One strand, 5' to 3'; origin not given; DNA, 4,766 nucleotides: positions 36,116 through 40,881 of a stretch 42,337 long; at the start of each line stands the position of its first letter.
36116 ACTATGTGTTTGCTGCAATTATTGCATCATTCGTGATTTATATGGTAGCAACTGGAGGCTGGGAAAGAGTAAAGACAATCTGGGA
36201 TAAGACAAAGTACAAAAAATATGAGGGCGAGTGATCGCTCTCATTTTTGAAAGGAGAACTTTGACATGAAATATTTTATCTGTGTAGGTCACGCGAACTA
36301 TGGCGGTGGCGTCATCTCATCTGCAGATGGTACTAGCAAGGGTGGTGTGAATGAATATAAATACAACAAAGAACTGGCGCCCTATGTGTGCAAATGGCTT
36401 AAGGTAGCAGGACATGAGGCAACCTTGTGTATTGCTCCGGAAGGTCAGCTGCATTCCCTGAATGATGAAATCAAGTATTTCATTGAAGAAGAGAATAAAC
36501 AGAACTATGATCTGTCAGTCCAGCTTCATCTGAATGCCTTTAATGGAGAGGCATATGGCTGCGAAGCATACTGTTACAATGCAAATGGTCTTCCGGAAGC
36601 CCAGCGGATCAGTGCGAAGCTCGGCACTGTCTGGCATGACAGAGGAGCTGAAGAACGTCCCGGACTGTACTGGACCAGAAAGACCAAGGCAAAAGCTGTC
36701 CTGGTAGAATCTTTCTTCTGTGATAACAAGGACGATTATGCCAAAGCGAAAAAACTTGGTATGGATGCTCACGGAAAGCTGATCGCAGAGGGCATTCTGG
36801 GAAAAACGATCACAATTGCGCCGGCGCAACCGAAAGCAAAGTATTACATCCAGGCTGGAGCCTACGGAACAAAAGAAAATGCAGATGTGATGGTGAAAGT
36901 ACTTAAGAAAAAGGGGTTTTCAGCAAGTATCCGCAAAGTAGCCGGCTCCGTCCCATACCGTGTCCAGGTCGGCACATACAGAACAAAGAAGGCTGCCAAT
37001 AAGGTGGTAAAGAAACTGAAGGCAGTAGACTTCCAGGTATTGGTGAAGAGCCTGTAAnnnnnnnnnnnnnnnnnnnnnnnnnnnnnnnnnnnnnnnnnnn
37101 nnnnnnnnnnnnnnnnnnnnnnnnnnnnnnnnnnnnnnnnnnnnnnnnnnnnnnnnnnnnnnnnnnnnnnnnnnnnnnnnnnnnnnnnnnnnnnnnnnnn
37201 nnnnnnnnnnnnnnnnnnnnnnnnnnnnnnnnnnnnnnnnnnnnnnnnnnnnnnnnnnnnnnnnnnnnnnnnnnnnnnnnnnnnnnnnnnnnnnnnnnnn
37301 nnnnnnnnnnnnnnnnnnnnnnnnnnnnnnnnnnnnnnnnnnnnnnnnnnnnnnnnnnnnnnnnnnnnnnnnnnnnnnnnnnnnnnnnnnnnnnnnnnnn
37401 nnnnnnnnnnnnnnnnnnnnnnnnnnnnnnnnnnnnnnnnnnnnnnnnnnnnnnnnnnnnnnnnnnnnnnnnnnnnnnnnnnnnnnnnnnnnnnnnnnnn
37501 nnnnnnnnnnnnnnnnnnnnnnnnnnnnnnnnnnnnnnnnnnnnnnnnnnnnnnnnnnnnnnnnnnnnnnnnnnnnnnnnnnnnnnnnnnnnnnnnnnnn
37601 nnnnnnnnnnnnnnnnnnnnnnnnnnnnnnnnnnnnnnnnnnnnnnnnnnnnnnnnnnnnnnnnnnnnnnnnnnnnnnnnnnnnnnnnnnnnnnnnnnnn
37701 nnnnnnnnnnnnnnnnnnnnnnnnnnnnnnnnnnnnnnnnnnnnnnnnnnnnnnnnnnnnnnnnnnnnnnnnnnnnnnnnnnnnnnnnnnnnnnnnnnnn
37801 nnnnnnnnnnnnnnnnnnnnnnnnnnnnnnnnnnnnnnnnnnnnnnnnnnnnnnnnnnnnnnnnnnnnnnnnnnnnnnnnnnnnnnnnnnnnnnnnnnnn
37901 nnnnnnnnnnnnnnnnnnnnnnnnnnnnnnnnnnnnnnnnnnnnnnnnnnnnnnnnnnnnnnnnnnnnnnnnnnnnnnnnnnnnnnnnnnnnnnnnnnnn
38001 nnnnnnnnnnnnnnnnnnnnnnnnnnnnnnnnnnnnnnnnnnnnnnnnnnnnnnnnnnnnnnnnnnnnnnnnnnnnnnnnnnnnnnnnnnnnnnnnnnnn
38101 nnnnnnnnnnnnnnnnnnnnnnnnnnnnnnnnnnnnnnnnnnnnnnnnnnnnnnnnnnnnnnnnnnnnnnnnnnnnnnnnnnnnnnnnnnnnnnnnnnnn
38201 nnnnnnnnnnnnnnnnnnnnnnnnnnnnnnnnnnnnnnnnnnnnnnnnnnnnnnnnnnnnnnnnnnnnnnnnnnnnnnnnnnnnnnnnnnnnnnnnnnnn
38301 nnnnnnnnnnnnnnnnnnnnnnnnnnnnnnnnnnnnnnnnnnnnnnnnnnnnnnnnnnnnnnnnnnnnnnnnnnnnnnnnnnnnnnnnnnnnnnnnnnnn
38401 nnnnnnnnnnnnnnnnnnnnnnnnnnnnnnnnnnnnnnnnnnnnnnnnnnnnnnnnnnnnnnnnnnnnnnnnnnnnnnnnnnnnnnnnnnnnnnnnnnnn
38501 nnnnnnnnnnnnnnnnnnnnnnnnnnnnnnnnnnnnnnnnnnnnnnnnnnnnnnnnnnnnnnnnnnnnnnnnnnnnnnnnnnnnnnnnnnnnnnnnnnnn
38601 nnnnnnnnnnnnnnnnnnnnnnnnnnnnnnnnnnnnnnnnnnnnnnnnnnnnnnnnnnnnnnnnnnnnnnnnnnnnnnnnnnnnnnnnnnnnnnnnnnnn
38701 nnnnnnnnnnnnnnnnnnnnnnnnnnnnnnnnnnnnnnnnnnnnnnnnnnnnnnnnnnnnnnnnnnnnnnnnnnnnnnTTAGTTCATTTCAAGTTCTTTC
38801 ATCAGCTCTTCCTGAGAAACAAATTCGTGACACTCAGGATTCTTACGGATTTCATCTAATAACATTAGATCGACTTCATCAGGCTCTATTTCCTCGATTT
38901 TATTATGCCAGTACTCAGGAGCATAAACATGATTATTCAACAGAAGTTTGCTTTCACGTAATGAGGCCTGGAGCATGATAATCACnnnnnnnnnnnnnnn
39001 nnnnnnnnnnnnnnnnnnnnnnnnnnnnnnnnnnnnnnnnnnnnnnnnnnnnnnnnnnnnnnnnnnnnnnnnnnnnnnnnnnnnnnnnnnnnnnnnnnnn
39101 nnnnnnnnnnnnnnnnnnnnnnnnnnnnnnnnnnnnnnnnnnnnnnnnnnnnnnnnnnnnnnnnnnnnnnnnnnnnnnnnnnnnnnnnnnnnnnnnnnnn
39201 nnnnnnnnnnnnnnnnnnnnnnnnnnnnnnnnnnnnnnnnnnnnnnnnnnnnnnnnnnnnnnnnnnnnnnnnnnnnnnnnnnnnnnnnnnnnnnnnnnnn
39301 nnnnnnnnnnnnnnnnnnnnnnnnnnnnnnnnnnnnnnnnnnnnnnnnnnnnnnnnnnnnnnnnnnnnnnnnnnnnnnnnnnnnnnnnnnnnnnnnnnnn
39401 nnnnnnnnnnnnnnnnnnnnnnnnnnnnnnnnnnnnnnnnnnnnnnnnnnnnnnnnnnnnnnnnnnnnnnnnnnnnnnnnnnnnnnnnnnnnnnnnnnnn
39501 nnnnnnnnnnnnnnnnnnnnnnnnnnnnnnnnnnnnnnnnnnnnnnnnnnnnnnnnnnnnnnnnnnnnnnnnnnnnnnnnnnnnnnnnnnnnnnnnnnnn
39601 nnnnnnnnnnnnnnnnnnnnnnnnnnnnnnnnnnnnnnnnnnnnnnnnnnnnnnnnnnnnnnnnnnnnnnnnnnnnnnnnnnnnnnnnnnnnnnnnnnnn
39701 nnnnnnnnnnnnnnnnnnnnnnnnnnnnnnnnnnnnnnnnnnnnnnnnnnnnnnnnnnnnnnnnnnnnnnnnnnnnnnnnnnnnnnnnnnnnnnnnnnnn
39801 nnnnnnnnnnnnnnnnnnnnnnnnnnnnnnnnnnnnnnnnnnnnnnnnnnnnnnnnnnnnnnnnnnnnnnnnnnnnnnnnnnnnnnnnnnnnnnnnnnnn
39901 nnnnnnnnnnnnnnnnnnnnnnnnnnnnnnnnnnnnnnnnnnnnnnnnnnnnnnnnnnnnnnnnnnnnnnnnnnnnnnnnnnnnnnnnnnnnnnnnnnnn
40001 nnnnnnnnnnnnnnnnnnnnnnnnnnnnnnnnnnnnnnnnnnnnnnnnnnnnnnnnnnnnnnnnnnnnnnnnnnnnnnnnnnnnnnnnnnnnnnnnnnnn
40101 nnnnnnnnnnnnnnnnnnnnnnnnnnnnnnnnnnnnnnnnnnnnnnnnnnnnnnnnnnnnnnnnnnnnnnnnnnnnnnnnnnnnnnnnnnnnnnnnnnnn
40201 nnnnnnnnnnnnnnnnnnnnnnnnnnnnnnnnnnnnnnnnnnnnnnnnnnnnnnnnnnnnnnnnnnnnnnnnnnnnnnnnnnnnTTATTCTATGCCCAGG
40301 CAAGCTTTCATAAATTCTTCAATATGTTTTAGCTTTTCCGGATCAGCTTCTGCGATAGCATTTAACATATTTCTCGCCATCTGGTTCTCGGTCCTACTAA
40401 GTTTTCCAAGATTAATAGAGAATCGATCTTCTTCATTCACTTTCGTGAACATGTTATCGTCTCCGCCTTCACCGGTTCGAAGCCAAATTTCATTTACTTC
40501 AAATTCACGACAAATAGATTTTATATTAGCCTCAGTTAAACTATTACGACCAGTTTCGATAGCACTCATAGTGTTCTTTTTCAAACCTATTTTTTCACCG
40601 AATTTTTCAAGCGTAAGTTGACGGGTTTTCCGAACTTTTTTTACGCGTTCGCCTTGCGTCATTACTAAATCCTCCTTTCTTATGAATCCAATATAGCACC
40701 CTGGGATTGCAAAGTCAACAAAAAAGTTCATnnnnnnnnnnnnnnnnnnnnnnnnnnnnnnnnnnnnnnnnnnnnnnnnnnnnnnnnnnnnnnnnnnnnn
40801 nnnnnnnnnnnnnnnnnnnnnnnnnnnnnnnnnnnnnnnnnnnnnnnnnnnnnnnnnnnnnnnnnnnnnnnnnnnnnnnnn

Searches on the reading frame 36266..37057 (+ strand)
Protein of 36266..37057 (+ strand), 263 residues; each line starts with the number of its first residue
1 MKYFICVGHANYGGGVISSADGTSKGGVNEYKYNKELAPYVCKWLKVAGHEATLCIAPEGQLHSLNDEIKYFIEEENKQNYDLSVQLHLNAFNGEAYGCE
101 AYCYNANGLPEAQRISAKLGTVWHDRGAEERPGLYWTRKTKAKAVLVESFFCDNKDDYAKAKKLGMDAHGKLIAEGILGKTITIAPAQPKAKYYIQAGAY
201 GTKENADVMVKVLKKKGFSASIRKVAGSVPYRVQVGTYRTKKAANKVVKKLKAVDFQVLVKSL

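Call 10: search_protein_families(library=pfam, proteins=[window:36266-37057:+], max_evalue=0.01)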
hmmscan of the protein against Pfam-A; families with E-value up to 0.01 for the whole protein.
window:36266-37057:+ (263 aa): 2 families
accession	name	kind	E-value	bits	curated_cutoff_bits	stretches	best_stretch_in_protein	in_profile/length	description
PF01520.23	Amidase_3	-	3.9e-20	73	27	1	5-177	3-172/174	N-acetylmuramoyl-L-alanine amidase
PF05036.18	SPOR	-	1.7e-15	57.5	21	1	190-253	2-67/76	SPOR domain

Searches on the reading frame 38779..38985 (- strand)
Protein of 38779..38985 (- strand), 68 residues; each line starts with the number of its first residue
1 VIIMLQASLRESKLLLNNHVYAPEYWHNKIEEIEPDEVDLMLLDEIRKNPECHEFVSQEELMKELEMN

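Call 10: search_protein_families(library=pfam, proteins=[window:38779-38985:-], max_evalue=0.01)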
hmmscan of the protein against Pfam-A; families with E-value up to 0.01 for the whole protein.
window:38779-38985:- (68 aa): 0 families

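Call 61: search_protein_families(library=phrogs, proteins=[window:38779-38985:-], max_evalue=0.01)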
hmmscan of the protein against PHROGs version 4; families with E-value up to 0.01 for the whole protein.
window:38779-38985:- (68 aa): 0 families

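Call 64: search_protein_families(library=ncbifam, proteins=[window:38779-38985:-], max_evalue=0.01)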
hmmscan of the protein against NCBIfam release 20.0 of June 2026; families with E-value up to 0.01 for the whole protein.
window:38779-38985:- (68 aa): 1 family
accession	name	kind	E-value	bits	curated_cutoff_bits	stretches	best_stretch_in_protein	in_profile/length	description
NF046040.1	RelB_antitoxin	equivalog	0.0054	17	50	1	30-65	33-68/69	type II toxin-antitoxin system RelB family antitoxin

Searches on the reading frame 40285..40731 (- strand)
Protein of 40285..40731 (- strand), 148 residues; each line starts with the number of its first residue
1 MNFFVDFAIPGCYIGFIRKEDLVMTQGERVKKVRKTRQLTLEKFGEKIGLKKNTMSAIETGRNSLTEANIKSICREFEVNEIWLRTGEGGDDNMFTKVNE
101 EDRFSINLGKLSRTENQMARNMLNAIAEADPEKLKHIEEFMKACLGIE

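Call 10: search_protein_families(library=pfam, proteins=[window:40285-40731:-], max_evalue=0.01)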
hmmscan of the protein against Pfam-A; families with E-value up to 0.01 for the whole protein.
window:40285-40731:- (148 aa): 5 families
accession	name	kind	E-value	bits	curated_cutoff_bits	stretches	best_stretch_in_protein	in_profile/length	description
PF12844.13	HTH_19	-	5.7e-11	42.6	30.2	1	27-89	1-63/64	Helix-turn-helix domain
PF01381.28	HTH_3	-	4.6e-08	33.4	23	1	30-84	1-55/55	Helix-turn-helix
PF13560.12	HTH_31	-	1.5e-06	28.8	27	1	27-75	3-52/64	Helix-turn-helix domain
PF13443.12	HTH_26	-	0.00074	20.2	22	1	30-80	2-53/63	Cro/C1-type HTH DNA-binding domain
PF12248.16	Methyltransf_FA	-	0.003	17.7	24.2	1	48-90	52-96/140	Farnesoic acid 0-methyl transferase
